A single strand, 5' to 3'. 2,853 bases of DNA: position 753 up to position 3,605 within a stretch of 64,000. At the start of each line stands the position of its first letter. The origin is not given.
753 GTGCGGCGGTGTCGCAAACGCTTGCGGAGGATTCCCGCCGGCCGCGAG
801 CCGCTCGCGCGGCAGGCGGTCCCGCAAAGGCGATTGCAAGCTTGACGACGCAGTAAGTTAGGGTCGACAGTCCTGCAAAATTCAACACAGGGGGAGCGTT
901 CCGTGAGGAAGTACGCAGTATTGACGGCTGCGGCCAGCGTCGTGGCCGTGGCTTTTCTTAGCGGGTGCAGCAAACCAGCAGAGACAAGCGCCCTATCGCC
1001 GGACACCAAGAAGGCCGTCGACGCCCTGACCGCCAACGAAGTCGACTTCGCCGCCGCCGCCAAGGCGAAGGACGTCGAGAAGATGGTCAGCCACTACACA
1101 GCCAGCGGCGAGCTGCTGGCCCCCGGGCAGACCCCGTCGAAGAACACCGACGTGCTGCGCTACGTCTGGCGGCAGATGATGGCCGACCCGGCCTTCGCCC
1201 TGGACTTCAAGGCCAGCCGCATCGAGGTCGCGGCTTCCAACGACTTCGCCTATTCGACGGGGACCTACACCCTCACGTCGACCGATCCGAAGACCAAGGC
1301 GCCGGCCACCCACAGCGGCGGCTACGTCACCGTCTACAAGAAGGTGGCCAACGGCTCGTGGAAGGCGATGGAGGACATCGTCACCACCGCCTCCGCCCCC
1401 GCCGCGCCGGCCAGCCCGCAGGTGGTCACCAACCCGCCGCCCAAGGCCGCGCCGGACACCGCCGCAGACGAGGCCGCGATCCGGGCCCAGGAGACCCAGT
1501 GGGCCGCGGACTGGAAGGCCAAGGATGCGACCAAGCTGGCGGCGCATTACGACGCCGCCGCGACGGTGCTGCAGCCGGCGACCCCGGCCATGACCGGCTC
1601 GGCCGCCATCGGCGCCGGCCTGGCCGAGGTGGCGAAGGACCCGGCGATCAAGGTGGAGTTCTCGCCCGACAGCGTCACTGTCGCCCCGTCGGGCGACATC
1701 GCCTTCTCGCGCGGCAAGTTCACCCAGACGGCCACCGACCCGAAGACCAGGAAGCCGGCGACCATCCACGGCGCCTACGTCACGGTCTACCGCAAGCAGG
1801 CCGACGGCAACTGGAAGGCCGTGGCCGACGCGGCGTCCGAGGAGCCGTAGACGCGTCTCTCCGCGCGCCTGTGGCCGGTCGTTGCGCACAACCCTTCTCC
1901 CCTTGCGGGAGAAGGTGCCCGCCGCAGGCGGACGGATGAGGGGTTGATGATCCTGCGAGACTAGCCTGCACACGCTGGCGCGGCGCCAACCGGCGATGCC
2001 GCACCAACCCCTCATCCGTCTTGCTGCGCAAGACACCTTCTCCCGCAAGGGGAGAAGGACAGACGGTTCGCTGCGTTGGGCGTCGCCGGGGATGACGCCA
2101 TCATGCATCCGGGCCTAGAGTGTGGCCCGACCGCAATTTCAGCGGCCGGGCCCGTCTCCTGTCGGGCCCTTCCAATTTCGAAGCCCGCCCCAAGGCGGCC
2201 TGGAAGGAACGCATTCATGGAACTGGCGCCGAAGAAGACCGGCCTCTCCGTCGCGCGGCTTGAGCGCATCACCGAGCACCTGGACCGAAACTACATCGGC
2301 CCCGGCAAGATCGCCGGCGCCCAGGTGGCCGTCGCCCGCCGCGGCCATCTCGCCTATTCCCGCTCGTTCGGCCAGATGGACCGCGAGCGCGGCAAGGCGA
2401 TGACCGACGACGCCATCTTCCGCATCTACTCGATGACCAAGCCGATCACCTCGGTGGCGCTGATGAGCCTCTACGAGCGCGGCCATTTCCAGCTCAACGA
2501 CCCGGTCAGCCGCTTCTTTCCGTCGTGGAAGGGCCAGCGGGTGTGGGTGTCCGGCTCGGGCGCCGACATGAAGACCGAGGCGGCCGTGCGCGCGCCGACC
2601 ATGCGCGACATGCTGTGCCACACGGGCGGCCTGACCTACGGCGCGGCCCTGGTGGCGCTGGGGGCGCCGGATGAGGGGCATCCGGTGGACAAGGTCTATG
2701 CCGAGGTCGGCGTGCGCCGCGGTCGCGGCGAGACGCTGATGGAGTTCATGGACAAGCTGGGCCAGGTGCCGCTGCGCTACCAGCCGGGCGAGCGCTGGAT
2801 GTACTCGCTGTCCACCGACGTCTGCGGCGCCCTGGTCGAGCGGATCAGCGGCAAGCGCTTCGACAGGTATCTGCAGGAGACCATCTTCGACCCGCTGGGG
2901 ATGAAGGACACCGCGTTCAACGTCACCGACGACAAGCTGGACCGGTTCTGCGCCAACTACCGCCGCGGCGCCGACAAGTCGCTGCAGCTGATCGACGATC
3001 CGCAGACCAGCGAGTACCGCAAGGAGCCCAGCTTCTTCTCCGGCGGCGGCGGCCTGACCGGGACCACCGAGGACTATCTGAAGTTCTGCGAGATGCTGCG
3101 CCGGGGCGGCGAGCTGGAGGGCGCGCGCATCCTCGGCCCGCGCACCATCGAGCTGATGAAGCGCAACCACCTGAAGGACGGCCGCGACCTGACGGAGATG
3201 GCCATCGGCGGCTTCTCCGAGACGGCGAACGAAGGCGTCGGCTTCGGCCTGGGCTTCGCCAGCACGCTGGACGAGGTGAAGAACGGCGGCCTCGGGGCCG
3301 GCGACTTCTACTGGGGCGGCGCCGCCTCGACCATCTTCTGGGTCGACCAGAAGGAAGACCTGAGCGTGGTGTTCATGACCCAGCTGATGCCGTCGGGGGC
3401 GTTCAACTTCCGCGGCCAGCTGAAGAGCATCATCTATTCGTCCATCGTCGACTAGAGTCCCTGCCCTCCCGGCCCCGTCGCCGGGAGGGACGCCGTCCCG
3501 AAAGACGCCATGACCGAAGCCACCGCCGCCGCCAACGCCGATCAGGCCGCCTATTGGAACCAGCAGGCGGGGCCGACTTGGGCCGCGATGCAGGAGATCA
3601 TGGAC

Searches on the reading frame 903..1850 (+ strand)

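Call 35: search_protein_families(library=pfam, proteins=[window:903-1850:+], max_evalue=0.00001)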
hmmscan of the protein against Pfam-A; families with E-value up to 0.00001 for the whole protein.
window:903-1850:+ (315 aa): 3 families
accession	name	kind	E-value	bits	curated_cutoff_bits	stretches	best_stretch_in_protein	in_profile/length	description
PF14534.12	DUF4440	-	9.7e-20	71.5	25.2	2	193-305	1-106/107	Domain of unknown function (DUF4440)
PF12680.13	SnoaL_2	-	5.4e-14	53.1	27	1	199-305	3-100/102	SnoaL-like domain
PF13474.12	SnoaL_3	-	7.5e-13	49.3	22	1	195-307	3-112/121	SnoaL-like domain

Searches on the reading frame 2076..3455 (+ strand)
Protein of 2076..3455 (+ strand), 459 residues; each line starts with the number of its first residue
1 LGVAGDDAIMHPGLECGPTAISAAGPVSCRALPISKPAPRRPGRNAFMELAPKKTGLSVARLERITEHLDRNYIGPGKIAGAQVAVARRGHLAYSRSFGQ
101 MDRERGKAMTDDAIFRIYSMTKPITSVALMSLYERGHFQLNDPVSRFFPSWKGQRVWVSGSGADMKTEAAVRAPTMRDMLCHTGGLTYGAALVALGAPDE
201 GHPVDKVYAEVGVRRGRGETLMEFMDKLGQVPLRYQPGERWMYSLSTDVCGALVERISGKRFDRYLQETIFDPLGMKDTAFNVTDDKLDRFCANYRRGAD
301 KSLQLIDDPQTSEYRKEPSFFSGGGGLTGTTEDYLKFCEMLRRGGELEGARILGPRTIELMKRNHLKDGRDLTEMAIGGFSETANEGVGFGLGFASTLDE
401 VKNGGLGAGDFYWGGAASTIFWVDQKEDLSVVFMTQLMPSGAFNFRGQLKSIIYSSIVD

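Call 35: search_protein_families(library=pfam, proteins=[window:2076-3455:+], max_evalue=0.00001)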
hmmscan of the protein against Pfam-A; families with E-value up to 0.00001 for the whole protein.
window:2076-3455:+ (459 aa): 1 family
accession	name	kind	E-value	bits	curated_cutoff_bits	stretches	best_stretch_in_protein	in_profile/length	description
PF00144.29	Beta-lactamase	-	1.7e-62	212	27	1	77-441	12-314/329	Beta-lactamase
